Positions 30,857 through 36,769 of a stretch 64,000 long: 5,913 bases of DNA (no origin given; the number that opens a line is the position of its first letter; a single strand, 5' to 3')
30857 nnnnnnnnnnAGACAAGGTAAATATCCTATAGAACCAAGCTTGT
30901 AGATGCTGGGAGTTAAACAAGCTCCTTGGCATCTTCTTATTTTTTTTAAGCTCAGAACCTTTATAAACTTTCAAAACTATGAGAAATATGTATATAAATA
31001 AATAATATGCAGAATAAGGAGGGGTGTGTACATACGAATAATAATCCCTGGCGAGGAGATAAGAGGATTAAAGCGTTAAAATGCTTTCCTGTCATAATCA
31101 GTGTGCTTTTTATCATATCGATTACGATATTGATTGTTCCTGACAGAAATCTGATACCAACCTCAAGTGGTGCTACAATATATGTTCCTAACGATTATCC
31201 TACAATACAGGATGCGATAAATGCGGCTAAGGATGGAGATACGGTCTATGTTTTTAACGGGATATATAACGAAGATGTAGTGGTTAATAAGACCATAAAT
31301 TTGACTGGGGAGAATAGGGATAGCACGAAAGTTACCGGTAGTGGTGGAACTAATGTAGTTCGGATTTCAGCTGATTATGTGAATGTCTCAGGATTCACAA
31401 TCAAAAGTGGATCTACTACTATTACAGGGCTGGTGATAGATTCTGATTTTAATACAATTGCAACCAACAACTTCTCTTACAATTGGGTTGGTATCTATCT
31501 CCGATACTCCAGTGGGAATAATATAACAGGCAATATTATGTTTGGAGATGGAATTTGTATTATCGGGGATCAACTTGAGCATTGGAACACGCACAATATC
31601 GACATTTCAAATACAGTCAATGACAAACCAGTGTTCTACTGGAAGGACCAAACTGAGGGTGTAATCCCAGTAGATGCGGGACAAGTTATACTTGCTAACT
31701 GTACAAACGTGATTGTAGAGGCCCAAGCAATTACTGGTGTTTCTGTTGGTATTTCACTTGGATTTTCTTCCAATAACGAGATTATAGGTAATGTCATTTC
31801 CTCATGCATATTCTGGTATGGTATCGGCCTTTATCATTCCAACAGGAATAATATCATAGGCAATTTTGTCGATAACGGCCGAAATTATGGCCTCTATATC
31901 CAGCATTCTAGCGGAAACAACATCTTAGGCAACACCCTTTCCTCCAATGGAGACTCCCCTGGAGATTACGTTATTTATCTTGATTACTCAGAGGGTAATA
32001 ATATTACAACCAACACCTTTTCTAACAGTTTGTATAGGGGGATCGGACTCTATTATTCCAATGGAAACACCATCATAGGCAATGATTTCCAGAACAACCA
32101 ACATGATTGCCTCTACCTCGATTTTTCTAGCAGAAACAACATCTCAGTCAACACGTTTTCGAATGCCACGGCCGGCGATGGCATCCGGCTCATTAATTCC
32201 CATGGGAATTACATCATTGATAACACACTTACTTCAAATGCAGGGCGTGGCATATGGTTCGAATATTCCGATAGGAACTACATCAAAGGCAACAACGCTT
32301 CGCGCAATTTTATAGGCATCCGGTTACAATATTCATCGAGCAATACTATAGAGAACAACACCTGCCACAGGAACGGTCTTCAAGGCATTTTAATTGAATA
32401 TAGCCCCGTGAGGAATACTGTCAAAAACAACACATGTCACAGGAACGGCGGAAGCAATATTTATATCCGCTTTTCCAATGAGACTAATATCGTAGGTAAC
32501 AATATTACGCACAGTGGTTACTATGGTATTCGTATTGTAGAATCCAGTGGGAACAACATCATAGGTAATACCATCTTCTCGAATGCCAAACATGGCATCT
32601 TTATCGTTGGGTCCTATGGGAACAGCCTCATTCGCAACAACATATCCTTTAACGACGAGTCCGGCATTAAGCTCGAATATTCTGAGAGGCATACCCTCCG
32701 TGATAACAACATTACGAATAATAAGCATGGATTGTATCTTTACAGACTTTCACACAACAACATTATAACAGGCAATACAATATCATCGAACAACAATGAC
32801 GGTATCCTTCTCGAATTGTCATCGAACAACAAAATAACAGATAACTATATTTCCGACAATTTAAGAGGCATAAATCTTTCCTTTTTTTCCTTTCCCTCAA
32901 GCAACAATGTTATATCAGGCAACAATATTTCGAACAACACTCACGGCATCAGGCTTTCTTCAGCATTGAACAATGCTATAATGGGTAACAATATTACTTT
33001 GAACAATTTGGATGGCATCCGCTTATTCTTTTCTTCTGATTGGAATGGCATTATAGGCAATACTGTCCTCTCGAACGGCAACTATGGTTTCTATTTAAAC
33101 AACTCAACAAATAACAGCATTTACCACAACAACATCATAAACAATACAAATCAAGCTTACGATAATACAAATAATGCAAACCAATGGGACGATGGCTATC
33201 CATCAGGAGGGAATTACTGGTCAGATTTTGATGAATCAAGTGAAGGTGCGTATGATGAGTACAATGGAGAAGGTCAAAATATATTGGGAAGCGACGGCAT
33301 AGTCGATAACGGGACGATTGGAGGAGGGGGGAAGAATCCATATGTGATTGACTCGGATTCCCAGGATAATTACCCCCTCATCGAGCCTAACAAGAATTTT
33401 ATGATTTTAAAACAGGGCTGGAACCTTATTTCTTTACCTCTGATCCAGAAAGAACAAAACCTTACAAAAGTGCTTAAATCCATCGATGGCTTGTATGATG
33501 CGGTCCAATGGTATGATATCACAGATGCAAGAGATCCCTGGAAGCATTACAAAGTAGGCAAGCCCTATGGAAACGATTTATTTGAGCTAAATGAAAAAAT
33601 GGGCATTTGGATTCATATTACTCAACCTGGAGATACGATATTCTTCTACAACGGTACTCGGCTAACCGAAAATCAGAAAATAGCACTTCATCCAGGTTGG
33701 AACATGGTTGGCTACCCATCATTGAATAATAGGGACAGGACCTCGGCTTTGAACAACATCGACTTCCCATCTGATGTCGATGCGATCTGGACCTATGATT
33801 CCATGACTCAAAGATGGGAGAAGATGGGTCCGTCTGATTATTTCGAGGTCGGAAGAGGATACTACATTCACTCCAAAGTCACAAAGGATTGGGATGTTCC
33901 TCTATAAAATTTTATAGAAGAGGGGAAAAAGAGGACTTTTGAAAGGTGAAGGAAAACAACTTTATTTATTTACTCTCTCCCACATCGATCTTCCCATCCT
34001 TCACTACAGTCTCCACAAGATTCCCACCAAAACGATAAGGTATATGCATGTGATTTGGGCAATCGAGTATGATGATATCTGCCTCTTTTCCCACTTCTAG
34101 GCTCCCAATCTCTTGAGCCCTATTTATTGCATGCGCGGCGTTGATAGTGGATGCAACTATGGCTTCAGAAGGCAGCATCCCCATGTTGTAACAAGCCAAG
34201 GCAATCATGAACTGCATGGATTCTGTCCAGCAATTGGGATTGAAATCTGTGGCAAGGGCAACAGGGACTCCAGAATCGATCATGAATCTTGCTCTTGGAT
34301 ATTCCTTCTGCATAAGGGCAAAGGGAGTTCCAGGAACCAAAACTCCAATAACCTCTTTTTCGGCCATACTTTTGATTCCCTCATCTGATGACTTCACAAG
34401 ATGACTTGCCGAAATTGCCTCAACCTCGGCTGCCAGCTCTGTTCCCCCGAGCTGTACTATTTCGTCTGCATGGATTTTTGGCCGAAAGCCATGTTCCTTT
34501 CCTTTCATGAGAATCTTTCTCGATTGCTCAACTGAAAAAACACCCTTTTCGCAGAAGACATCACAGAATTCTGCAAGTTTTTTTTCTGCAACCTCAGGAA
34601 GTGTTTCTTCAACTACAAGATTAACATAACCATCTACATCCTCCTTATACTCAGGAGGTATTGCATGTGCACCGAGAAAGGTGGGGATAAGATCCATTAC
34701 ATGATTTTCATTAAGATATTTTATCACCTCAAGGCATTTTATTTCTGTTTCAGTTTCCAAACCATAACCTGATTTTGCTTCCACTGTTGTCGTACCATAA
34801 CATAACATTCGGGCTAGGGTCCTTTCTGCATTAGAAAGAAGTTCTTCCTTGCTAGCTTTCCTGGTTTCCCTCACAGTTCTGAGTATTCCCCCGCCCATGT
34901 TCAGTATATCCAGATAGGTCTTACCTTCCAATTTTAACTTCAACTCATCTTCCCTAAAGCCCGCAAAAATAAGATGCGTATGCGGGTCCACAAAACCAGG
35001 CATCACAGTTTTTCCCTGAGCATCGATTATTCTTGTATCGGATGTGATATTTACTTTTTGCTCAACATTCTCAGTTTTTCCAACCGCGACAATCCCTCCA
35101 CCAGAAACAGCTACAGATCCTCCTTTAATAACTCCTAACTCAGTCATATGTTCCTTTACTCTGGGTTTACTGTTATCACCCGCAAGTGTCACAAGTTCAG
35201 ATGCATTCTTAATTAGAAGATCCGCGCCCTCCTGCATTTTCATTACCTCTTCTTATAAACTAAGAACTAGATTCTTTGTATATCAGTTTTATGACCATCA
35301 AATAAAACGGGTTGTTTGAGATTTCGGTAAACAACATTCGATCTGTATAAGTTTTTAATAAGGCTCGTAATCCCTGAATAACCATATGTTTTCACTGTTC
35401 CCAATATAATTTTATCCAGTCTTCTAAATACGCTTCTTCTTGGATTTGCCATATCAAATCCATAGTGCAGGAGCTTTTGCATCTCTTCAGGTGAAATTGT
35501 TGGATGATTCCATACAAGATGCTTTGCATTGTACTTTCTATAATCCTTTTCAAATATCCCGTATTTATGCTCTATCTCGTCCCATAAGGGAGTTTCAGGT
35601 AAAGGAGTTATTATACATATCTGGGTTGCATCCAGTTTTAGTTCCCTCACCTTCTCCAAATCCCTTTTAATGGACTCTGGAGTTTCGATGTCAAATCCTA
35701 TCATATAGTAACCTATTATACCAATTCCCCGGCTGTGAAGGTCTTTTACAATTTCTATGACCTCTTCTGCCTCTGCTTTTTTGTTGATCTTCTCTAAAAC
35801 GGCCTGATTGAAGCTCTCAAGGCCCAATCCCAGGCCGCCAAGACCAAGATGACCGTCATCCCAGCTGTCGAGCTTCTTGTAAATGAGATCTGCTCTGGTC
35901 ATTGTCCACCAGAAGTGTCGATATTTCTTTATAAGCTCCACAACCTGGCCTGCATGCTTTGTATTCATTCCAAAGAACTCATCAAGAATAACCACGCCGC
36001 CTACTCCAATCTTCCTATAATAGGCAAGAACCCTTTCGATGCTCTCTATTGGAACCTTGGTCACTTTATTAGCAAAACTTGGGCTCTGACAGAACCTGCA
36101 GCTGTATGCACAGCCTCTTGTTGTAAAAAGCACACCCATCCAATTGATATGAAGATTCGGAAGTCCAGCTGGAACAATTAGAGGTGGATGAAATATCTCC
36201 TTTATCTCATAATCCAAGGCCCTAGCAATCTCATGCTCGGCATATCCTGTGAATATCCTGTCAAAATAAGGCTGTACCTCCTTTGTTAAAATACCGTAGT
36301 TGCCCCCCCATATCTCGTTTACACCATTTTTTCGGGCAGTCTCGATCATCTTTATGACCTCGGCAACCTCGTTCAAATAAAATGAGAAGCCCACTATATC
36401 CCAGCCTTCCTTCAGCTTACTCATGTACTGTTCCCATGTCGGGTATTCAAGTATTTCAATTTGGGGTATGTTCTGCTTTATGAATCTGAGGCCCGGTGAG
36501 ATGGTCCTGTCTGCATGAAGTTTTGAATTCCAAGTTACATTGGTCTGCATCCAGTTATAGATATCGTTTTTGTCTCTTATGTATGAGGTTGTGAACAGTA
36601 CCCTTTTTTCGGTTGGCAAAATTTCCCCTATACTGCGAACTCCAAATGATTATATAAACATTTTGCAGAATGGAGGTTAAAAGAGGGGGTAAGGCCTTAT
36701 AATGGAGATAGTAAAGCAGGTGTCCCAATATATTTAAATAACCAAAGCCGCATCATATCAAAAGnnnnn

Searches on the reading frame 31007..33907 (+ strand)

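Call 11: search_protein_families(library=pfam, proteins=[window:31007-33907:+], max_evalue=0.001)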
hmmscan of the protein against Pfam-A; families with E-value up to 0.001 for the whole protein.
window:31007-33907:+ (966 aa): 2 families
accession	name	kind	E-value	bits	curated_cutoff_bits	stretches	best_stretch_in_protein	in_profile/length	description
PF05048.19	NosD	-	2.3e-96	321.7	23.6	6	389-546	15-169/212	Periplasmic copper-binding protein (NosD)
PF13229.12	Beta_helix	-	7.4e-61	204.8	25.9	5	345-481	2-138/158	Right handed beta helix region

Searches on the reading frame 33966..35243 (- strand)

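Call 70: search_protein_families(library=pfam, proteins=[window:33966-35243:-], max_evalue=0.00001)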
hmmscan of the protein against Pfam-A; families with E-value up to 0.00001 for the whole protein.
window:33966-35243:- (425 aa): 2 families
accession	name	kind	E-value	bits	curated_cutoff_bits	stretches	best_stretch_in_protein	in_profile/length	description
PF01979.26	Amidohydro_1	-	1.4e-22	80.9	25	1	311-419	228-344/345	Amidohydrolase family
PF07969.17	Amidohydro_3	-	1.9e-22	80.8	29.7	2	125-419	147-470/472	Amidohydrolase family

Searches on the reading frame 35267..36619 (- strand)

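Call 70: search_protein_families(library=pfam, proteins=[window:35267-36619:-], max_evalue=0.00001)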
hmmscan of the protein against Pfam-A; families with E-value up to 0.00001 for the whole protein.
window:35267-36619:- (450 aa): 1 family
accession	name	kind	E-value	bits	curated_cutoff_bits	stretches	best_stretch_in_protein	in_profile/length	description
PF04055.27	Radical_SAM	-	2.1e-20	74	29.5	1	166-323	3-165/166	Radical SAM superfamily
